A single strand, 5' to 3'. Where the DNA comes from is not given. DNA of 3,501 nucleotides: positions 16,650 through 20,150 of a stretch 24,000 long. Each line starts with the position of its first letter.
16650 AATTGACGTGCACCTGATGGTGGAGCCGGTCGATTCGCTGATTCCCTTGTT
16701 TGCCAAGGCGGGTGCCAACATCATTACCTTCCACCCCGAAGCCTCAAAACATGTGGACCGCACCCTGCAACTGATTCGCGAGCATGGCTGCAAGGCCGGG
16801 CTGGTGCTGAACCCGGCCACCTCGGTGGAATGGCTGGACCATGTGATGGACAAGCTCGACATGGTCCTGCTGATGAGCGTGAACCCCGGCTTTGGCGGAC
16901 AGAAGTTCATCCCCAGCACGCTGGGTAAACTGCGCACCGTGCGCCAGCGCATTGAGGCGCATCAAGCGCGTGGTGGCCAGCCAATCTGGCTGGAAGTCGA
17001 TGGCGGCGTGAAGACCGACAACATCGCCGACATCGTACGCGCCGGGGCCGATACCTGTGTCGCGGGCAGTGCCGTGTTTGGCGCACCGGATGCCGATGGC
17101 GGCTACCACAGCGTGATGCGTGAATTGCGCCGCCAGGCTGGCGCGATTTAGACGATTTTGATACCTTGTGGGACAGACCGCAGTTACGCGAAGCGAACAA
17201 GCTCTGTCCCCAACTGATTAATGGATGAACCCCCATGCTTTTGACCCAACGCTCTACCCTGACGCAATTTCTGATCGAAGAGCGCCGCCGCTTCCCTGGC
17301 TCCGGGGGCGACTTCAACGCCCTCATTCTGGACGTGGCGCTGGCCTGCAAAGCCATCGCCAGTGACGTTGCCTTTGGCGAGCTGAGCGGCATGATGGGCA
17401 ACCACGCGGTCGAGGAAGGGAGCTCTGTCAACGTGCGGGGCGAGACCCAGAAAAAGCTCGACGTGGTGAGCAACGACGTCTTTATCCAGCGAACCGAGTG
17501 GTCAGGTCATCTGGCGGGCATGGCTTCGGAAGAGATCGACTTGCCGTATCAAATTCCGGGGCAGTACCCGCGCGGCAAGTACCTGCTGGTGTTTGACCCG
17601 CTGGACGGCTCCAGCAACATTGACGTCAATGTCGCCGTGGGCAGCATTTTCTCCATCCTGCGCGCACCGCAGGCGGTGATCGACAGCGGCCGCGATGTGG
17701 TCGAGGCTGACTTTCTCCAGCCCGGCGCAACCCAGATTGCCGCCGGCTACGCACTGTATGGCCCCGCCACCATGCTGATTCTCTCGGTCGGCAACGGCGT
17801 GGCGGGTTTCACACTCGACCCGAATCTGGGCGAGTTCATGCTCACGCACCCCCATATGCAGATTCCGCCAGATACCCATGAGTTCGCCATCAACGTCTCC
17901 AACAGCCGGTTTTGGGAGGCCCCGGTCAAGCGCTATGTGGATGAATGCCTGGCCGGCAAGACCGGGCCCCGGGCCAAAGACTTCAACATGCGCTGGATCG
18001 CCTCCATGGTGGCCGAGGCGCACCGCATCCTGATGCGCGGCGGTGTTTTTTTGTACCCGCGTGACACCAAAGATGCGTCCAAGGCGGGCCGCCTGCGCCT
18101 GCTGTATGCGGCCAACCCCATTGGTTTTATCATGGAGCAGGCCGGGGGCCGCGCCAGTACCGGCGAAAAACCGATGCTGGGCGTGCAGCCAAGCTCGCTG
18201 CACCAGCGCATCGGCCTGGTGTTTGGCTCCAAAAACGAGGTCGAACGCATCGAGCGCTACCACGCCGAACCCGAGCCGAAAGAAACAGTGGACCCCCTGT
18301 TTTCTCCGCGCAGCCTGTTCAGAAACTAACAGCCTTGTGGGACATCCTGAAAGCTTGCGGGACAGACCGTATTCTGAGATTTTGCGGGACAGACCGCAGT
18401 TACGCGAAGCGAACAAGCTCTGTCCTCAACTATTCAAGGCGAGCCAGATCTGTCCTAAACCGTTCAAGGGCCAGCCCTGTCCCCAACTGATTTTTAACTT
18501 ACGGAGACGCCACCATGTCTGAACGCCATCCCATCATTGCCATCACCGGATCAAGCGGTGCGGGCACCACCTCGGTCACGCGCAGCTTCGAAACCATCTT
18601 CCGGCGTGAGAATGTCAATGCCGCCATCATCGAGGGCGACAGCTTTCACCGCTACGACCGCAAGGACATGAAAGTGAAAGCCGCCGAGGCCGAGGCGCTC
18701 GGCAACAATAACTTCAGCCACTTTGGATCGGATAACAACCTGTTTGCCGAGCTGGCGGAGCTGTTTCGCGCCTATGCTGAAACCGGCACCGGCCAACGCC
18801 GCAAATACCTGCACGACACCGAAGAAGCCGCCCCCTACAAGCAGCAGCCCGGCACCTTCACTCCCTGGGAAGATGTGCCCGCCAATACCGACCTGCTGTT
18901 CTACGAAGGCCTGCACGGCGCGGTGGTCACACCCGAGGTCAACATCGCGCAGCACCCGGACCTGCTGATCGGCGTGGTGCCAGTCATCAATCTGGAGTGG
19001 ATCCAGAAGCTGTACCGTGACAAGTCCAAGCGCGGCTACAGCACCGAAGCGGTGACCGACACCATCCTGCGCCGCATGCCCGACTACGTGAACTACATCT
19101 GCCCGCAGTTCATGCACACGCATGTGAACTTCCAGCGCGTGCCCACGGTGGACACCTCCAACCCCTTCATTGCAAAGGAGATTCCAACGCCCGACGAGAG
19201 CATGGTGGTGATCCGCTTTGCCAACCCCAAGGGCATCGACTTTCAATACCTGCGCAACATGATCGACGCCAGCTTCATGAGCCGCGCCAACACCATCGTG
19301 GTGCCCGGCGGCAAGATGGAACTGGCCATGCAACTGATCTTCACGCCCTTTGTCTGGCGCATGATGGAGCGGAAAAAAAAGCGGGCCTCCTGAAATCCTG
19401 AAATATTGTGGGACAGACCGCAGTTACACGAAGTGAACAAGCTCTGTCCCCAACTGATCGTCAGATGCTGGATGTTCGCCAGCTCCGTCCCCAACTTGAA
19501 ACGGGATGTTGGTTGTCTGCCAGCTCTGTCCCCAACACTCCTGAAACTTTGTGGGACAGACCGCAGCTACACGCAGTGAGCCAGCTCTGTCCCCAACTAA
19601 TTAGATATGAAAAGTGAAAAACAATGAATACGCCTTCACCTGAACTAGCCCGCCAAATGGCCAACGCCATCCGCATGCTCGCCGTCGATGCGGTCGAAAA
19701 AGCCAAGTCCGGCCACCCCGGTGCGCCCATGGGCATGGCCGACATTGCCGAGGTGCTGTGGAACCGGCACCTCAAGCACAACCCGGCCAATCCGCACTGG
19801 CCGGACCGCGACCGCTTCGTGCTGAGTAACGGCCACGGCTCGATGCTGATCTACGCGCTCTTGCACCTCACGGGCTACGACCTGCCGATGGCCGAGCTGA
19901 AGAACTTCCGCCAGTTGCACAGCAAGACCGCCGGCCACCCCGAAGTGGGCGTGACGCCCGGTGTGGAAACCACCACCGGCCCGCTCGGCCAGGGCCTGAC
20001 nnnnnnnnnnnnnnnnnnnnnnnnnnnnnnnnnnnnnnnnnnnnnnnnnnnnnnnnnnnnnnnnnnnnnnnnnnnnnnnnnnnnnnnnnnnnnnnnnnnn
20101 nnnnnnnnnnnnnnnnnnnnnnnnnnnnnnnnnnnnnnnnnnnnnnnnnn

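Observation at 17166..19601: Structured ~53-nt palindromic element confined to three consecutive intercistronic gaps of the cbb operon, with compensatory base changes between copies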

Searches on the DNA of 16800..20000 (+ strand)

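Call 4: search_rna_families(source=window, start=16800, end=20000, threshold=evalue, max_evalue=10, show_alignments=3)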
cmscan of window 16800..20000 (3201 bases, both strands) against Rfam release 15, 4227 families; matches with E-value up to 10: 3.
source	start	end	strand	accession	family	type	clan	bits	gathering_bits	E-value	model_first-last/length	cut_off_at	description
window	17941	18051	+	RF02883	BcKCsr2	Gene; sRNA;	-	17.5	40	0.77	1-129/129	no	Burkholderia sRNA 2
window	16837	16869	+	RF00255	mir-218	Gene; miRNA;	-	15.9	62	6.5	24-62/82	no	mir-218 microRNA precursor family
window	17280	17414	+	RF03018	RT-15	Gene; sRNA;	-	14.9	82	2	1-192/192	no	RT-15 RNA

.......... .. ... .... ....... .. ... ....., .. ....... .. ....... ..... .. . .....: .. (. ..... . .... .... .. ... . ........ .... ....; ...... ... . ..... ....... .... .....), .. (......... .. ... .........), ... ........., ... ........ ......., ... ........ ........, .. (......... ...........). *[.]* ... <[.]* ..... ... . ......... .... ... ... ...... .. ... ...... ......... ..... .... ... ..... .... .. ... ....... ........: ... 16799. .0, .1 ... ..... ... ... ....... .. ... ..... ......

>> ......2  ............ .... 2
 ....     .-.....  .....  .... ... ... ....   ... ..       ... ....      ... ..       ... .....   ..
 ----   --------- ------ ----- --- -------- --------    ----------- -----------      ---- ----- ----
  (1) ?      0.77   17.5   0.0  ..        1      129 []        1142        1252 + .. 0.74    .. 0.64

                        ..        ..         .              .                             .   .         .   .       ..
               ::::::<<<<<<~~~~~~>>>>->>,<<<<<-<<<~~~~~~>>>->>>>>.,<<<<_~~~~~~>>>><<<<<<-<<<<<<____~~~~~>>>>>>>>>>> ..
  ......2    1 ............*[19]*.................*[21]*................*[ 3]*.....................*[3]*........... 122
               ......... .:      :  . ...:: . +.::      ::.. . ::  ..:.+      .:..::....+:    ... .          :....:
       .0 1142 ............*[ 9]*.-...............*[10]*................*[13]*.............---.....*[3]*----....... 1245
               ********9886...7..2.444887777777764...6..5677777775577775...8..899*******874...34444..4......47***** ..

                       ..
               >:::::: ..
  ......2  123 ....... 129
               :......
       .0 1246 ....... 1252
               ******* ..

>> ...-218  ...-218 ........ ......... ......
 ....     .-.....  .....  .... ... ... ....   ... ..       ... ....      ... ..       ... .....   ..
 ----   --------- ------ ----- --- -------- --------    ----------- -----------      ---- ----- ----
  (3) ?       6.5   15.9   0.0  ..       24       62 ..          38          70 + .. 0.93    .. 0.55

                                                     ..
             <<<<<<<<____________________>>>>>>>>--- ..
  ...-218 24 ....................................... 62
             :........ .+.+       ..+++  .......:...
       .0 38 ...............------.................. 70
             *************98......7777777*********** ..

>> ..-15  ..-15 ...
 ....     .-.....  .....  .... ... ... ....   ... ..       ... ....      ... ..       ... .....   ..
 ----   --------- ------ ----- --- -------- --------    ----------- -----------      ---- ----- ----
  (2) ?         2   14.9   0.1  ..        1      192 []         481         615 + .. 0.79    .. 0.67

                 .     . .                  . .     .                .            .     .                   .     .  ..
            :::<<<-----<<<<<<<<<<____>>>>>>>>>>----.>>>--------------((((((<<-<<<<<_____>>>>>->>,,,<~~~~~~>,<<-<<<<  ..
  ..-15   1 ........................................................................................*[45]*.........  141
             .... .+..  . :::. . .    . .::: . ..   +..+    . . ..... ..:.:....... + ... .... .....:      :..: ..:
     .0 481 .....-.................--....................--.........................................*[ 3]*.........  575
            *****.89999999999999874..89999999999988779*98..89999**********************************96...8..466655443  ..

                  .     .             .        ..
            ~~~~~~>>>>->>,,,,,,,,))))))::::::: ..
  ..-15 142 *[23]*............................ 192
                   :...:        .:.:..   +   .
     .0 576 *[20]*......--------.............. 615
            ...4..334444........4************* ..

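Call 44: search_dna_similar(query=window:17155-17224:+, collection=plasmids, mode=distant, max_evalue=1, max_rows=40)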
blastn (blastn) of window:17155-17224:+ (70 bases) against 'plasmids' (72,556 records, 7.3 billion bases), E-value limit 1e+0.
No match.

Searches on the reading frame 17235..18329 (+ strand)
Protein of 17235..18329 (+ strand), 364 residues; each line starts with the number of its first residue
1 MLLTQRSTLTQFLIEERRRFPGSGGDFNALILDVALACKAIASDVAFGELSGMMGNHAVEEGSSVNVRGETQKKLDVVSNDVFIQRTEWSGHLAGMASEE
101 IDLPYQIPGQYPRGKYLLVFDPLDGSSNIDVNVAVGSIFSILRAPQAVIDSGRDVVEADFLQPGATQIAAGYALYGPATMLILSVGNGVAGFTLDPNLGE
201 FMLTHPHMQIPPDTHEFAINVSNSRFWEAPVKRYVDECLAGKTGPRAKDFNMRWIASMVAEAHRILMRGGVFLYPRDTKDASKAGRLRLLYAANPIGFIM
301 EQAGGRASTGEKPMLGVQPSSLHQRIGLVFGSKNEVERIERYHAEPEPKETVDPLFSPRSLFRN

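Call 67: search_protein_families(library=pfam, proteins=[window:17235-18329:+], max_evalue=0.00001)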
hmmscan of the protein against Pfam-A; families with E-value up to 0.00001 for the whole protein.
window:17235-18329:+ (364 aa): 2 families
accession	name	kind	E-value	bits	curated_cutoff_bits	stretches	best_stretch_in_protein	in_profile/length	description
PF00316.25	FBPase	-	1.8e-54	184.7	34.8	1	7-206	1-191/191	Fructose-1-6-bisphosphatase, N-terminal domain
PF18913.5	FBPase_C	-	3.1e-43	147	27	1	210-343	1-126/127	Fructose-1-6-bisphosphatase, C-terminal domain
